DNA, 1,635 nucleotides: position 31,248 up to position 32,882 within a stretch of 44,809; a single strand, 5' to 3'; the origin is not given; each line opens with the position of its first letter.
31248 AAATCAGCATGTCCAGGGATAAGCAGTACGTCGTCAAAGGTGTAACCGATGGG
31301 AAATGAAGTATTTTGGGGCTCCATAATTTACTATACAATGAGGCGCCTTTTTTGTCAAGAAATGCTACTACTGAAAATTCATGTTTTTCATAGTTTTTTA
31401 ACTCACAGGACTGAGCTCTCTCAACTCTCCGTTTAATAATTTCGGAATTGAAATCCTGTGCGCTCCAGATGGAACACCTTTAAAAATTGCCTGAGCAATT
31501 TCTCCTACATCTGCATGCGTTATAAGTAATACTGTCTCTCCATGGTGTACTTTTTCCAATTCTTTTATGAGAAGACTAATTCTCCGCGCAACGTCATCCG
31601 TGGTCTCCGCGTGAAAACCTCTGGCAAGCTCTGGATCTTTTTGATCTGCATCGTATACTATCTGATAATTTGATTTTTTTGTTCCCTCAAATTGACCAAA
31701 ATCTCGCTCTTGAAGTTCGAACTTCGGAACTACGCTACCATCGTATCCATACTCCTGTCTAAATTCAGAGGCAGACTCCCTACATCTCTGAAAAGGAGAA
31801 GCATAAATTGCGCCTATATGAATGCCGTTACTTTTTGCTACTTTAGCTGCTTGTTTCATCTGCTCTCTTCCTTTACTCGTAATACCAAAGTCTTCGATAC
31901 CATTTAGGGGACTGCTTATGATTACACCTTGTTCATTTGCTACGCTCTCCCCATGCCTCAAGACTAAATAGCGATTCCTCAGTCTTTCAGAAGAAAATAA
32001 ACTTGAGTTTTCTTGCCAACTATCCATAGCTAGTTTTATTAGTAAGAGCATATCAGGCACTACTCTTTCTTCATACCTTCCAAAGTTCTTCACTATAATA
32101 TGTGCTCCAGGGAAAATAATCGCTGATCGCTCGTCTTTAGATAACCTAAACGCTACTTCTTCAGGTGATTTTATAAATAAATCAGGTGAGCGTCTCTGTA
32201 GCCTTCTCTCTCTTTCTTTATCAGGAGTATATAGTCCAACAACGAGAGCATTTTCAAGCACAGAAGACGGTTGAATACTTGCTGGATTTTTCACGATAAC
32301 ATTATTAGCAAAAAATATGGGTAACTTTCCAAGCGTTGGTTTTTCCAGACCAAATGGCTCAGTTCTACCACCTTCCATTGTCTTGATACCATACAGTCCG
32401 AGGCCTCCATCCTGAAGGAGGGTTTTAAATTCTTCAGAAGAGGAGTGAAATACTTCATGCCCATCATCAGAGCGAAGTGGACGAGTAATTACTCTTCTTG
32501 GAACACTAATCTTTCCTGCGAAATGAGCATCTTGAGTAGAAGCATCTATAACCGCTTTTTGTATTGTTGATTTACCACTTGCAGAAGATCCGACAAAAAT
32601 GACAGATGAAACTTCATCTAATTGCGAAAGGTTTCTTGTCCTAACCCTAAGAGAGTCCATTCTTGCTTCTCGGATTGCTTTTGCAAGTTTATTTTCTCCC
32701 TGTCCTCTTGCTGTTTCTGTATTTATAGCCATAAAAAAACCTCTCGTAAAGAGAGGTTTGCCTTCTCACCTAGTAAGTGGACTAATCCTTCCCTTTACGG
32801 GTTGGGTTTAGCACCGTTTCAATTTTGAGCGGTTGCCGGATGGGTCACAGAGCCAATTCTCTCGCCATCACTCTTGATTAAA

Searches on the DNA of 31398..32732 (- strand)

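Call 17: search_rna_families(sources=[L001, L004, L007, L008, L009, L010], threshold=gathering, show_alignments=4)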
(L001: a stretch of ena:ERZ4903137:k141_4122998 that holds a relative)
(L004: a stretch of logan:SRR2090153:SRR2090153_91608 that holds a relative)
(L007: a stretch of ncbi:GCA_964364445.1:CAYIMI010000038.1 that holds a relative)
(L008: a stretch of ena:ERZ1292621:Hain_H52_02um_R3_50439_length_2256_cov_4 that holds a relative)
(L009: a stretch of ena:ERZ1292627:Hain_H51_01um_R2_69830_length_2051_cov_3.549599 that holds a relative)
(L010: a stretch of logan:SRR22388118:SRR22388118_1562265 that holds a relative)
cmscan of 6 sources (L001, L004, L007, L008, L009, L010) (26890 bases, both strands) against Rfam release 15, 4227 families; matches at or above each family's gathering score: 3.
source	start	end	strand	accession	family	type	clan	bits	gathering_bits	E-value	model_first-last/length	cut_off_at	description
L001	7793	7863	+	RF00005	tRNA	Gene; tRNA;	CL00001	62.2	29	1.9e-11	1-71/71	no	tRNA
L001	3831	3939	+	RF00162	SAM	Cis-reg; riboswitch;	CL00012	48.7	44.4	1.7e-08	1-108/108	no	SAM riboswitch aptamer (S box leader)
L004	2137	2245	+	RF00162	SAM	Cis-reg; riboswitch;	CL00012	48.7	44.4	1.7e-08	1-108/108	no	SAM riboswitch aptamer (S box leader)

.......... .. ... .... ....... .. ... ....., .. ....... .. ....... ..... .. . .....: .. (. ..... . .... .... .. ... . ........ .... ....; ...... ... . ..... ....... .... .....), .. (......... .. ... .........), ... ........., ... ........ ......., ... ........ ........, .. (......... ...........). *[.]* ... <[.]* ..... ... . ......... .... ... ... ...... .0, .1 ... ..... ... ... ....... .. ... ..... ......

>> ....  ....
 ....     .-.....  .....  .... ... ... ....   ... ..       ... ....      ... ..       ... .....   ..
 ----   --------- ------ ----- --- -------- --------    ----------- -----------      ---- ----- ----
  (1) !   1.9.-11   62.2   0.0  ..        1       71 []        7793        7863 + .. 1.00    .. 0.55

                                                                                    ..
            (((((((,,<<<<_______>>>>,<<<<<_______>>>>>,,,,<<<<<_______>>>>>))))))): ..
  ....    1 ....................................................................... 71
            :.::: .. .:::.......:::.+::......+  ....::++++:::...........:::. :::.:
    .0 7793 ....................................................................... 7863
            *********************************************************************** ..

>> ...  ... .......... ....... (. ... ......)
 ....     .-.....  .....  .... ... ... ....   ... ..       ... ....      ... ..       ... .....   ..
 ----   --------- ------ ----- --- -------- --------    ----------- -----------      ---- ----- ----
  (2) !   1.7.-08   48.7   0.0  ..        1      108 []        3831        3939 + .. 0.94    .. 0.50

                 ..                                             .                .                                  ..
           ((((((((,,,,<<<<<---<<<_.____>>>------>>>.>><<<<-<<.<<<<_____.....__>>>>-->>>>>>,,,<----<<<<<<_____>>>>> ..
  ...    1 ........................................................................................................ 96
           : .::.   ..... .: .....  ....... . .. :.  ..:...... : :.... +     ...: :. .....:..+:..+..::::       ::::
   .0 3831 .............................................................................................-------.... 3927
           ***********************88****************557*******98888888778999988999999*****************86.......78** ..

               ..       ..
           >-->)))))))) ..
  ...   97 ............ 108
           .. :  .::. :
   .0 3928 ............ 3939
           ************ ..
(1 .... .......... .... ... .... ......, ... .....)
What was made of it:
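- Tried and rejected: The Rfam register gives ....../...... (6 bp), with two unpaired positions next to the junction (call 17).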

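Call 18: search_rna_families(sources=[L007, L008, L009, L010], threshold=evalue, max_evalue=1, show_alignments=3)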
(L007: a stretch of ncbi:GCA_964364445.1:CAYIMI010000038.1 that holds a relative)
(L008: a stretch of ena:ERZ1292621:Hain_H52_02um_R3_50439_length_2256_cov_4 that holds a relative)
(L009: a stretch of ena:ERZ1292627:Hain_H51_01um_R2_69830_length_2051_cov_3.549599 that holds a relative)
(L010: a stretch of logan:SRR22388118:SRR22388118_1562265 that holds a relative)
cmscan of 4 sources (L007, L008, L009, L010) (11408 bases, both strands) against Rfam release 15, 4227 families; matches with E-value up to 1: 8.
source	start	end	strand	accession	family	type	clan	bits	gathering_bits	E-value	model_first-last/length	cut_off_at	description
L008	709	835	+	RF01725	SAM-I-IV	Cis-reg; riboswitch;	CL00012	42.8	41.1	0.00024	1-99/99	no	SAM-I/IV (S-adenosyl methionine) riboswitch aptamer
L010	31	157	+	RF01725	SAM-I-IV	Cis-reg; riboswitch;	CL00012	42.6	41.1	0.00027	1-99/99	no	SAM-I/IV (S-adenosyl methionine) riboswitch aptamer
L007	57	183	+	RF01725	SAM-I-IV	Cis-reg; riboswitch;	CL00012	40.6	41.1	0.00074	1-99/99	no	SAM-I/IV (S-adenosyl methionine) riboswitch aptamer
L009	103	229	+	RF01725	SAM-I-IV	Cis-reg; riboswitch;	CL00012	40.6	41.1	0.00074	1-99/99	no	SAM-I/IV (S-adenosyl methionine) riboswitch aptamer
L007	1599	1701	+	RF00954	MIR1446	Gene; miRNA;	-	27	70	0.025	1-105/105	no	MIR1446 microRNA precursor family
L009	1645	1747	+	RF00954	MIR1446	Gene; miRNA;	-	27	70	0.025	1-105/105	no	MIR1446 microRNA precursor family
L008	239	305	+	RF01162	sn668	Gene; snRNA; snoRNA; CD-box;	-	22.2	40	0.98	1-65/65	no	Small nucleolar RNA sn668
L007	5007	5105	-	RF02746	AsrC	Gene; antisense;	-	21.4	111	0.0042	37-136/886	no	antisense RNA of rseC mRNA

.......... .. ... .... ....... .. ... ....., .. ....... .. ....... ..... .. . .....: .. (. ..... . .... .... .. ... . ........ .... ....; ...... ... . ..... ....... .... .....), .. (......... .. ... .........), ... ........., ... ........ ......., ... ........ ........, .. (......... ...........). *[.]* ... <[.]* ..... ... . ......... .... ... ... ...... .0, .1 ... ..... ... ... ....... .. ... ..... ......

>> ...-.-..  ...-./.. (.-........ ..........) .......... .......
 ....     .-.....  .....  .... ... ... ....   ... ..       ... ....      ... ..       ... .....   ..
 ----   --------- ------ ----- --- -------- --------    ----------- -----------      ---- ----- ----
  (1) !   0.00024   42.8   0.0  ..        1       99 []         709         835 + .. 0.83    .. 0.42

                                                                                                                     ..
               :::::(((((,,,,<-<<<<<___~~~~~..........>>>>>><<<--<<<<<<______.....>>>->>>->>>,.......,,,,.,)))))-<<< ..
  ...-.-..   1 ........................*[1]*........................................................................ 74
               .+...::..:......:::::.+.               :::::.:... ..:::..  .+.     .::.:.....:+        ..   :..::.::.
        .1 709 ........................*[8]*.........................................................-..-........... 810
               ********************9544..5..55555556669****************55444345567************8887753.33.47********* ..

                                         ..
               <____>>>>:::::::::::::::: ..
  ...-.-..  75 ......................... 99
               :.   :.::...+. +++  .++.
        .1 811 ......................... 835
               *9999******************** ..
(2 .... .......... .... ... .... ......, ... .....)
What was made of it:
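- L007/L009: 40.6 bits (call 18).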

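Call 26: search_rna_families(sources=[L012, L013, L014, L015, L016, L017, L018, L019, L020, L021, L022], threshold=evalue, max_evalue=0.01)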
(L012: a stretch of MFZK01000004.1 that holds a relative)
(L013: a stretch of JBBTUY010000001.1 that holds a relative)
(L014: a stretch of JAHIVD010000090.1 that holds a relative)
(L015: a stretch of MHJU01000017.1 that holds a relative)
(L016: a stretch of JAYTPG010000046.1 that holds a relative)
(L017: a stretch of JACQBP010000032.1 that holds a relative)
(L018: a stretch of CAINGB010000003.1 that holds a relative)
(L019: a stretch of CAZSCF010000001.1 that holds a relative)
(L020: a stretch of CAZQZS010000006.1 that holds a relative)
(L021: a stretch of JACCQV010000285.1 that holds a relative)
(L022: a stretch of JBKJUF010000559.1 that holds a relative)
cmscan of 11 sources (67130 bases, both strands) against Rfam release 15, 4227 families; matches with E-value up to 0.01: 5.
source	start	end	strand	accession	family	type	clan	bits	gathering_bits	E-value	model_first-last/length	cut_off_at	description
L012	6718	6788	+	RF00005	tRNA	Gene; tRNA;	CL00001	62.2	29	4.7e-11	1-71/71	no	tRNA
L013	70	151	-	RF00005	tRNA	Gene; tRNA;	CL00001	60.2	29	1.6e-10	1-71/71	no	tRNA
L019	1098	1168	+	RF00005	tRNA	Gene; tRNA;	CL00001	59.3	29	2.9e-10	1-71/71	no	tRNA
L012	2756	2864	+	RF00162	SAM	Cis-reg; riboswitch;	CL00012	48.7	44.4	4.4e-08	1-108/108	no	SAM riboswitch aptamer (S box leader)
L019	1098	1169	-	RF04354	Plastid-ycf2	Cis-reg;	-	32.5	65.7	0.0078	1-75/75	no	Plastid-ycf2 5UTR RNA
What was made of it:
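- Tried and rejected: None at E <= 0.01 (call 26).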

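Call 29: search_rna_families(source=L013, start=2700, end=3020, threshold=evalue, max_evalue=5, show_alignments=2)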
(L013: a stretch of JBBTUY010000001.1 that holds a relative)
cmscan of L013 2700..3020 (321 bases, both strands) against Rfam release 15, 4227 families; matches with E-value up to 5: 18.
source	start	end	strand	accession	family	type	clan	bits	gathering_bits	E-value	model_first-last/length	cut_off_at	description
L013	2937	2990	+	RF02844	RefA9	Gene; antisense;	-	27.1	49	0.029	1-64/64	no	Enterococcus sRNA A9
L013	2868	2993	+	RF00506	Thr_leader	Cis-reg; leader;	-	24.4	55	0.014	1-118/118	no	Threonine operon leader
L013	2925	2996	+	RF01859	Phe_leader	Cis-reg; leader;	-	24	55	0.064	1-125/125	no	Phenylalanine leader peptide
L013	2956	3016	-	RF02064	STnc370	Gene; sRNA;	-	23.2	54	0.74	1-71/71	no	Enterobacterial sRNA STnc370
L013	2963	3020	-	RF02379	csRNA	Gene; sRNA;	-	22.4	57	0.9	30-93/93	5'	Cia-dependent small RNA csRNA1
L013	2810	2856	+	RF03855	MIR5241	Gene; miRNA;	-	19.5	85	0.18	1-75/75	no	MIR5241 microRNA precursor family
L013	2867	2990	+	RF02693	psm_mec_RNA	Gene; sRNA;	-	19.3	85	2.5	1-143/143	no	psm_mec locus RNA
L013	2924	2997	+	RF02059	STnc50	Gene; sRNA;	-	18.8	55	1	1-84/84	no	Salmonella enterica sRNA STnc40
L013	2928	2991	+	RF02747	FtrA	Gene; sRNA;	-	18.1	134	3.2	1-111/111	no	Francisella sRNA A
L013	2957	3020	-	RF02059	STnc50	Gene; sRNA;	-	18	55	1.6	19-84/84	5'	Salmonella enterica sRNA STnc40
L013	2939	3003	-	RF02621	BSnc120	Gene; sRNA;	-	17.8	114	0.22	1-88/88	no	Brucella sRNA 120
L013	2939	2994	+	RF02713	MCS4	Gene; sRNA;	-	17.8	56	3.3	1-123/123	no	Mycoplasma sRNA MCS4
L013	2955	3020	-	RF00121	MicC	Gene; sRNA;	-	16.9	90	4.6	48-123/123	5'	MicC RNA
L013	2877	2993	+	RF04180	BTnc231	Gene; sRNA;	-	16.4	80.4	0.46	1-154/154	no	Bacteroides sRNA BTnc231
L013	2959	3005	-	RF02150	MESTIT1_3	Gene; lncRNA;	-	15.9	60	0.41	49-99/99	no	MEST intronic transcript 1, antisense RNA conserved region 3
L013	2864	3009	+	RF03532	SQ2397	Cis-reg;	-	13.9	100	4.3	1-243/243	no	Cis-regulator of HTH transcription factor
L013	2957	2999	-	RF02051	STnc450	Gene; sRNA;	-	13.5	37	3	1-57/57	no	Enterobacterial sRNA STnc450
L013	2891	3020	-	RF01460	rliH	Gene; sRNA;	-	9.7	100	1.5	307-429/429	5'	Listeria sRNA rliH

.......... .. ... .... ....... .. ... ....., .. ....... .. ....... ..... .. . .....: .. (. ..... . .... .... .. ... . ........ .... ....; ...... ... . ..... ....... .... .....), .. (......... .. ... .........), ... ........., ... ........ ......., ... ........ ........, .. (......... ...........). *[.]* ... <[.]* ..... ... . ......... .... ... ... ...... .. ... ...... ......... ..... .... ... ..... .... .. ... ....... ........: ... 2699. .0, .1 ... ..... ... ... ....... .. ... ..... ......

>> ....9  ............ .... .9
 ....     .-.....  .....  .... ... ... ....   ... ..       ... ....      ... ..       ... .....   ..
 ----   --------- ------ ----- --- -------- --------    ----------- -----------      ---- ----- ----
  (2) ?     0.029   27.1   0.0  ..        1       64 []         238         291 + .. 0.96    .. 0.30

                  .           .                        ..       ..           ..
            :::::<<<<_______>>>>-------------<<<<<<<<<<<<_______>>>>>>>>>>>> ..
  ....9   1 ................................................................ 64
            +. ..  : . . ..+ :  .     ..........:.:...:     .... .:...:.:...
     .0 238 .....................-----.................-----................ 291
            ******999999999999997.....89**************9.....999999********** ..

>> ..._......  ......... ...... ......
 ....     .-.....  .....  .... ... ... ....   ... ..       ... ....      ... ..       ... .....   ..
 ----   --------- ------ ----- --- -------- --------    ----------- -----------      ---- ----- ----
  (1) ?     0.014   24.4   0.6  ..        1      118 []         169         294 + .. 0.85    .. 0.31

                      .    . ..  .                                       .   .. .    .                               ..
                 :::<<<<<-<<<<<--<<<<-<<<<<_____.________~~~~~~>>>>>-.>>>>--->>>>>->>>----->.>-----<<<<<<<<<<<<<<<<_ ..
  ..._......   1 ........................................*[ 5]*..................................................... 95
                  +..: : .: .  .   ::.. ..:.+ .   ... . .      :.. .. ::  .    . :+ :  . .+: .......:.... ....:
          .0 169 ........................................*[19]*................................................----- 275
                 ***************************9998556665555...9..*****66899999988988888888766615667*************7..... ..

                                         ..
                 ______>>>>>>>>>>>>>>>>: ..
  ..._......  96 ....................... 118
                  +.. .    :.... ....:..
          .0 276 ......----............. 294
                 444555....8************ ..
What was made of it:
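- One related two-gene module (L013) and all NUDIX-fused relatives of the kinase domain lack any recognisable SAM aptamer (calls 26, 29).
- Tried and rejected: Only terminator-driven weak hits appeared (call 29).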

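Call 33: search_rna_families(sources=[L023, L024, L025], threshold=evalue, max_evalue=0.1, show_alignments=2)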
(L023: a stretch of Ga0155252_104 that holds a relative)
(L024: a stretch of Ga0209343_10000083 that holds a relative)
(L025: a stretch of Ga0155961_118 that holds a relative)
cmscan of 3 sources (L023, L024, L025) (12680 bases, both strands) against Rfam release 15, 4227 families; matches with E-value up to 0.1: 3.
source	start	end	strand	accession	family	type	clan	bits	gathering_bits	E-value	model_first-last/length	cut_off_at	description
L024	1269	1375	+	RF00162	SAM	Cis-reg; riboswitch;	CL00012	55.2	44.4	1.1e-10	1-108/108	no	SAM riboswitch aptamer (S box leader)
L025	1114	1220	+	RF00162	SAM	Cis-reg; riboswitch;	CL00012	55.2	44.4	1.1e-10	1-108/108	no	SAM riboswitch aptamer (S box leader)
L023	1256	1364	+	RF00162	SAM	Cis-reg; riboswitch;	CL00012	48.7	44.4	8.2e-09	1-108/108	no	SAM riboswitch aptamer (S box leader)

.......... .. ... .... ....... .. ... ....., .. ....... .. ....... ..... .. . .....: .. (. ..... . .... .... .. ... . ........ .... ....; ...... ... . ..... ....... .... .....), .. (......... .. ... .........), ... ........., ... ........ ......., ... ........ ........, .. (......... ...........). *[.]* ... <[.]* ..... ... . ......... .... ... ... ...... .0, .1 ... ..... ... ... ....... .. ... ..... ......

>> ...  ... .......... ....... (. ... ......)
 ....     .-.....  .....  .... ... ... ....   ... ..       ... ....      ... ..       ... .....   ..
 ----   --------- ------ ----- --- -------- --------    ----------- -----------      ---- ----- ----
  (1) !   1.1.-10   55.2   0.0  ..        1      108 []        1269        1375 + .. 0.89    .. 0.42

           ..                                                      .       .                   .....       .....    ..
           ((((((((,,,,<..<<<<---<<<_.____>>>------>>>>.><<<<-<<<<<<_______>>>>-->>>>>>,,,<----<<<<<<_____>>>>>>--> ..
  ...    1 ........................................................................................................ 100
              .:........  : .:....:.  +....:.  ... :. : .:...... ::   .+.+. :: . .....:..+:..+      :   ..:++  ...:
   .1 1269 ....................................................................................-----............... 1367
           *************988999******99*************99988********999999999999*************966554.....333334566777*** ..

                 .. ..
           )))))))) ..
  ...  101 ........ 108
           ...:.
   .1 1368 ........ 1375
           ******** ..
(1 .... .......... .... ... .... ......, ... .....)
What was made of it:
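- L001/L012/L023, a Roizmanbacteria MAG: SAM-I, 48.7 bits (calls 17, 26, 33). L024/L025: SAM-I, 55.2 bits (call 33).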

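Call 65: search_rna_families(sources=[L026, L030, L031, L032, L033], threshold=evalue, max_evalue=0.1, show_alignments=3)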
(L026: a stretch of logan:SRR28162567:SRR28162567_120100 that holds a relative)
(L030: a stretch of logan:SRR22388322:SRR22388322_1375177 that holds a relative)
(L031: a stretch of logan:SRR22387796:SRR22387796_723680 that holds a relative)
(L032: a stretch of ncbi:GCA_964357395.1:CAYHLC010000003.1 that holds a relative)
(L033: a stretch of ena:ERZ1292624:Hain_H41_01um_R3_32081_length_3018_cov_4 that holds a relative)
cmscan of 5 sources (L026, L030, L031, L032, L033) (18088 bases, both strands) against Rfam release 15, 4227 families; matches with E-value up to 0.1: 4.
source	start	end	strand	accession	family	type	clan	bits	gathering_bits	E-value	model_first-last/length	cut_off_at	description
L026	1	73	-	RF00005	tRNA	Gene; tRNA;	CL00001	69.7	29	1.1e-13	1-71/71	no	tRNA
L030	88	212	+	RF01725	SAM-I-IV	Cis-reg; riboswitch;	CL00012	43.1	41.1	0.00032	1-99/99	no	SAM-I/IV (S-adenosyl methionine) riboswitch aptamer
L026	816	919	+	RF00162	SAM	Cis-reg; riboswitch;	CL00012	40.8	44.4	2.3e-06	1-108/108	no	SAM riboswitch aptamer (S box leader)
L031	1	99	+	RF00162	SAM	Cis-reg; riboswitch;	CL00012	29.7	44.4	0.004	1-108/108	no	SAM riboswitch aptamer (S box leader)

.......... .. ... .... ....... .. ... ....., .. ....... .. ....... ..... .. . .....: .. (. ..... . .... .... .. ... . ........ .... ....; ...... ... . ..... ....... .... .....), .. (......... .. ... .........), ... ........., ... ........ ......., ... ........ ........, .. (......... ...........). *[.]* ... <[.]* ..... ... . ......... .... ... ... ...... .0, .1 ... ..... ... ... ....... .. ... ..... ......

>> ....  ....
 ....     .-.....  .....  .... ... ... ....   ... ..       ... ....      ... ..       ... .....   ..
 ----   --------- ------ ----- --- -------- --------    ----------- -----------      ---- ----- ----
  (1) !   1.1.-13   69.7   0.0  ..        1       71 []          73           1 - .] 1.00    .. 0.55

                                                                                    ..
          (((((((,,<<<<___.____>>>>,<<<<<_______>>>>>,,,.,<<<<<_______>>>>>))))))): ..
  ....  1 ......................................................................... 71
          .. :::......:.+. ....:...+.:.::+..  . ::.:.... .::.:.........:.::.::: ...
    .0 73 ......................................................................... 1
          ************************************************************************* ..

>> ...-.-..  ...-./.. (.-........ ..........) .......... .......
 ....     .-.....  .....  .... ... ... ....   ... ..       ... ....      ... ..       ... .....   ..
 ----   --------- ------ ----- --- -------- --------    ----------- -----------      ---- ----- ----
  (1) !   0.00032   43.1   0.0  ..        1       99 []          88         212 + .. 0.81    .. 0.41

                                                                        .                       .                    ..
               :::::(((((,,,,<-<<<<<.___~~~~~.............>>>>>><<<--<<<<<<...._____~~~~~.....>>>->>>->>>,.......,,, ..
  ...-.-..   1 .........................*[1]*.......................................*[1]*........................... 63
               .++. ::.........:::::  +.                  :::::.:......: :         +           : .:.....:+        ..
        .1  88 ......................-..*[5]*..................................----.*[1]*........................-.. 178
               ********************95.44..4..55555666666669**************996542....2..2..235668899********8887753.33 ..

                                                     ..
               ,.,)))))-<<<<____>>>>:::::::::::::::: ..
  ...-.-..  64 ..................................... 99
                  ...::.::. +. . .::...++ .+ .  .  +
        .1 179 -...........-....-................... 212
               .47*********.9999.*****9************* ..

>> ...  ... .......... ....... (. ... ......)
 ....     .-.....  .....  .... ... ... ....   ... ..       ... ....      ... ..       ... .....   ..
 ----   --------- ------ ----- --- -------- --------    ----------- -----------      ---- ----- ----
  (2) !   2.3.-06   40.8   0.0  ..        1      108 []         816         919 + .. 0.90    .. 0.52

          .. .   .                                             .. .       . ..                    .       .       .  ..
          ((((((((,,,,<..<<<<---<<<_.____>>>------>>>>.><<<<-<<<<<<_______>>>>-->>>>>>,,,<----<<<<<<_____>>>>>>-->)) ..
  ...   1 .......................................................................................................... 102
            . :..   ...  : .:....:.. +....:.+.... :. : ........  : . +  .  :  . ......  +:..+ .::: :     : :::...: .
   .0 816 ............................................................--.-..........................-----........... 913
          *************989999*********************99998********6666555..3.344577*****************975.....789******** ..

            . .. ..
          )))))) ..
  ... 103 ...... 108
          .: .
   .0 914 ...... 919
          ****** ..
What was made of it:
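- On SAM-I/IV riboswitch (RF01725): RF01725 does fit the orthologous leaders L008, L010 and L030 (calls 18, 65).
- L026: SAM-I-like, 40.8 bits, E 2e-6, below the gathering score (call 65). L030: SAM-I/IV, 43.1 bits (call 65).
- Tried and rejected: None (call 65).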
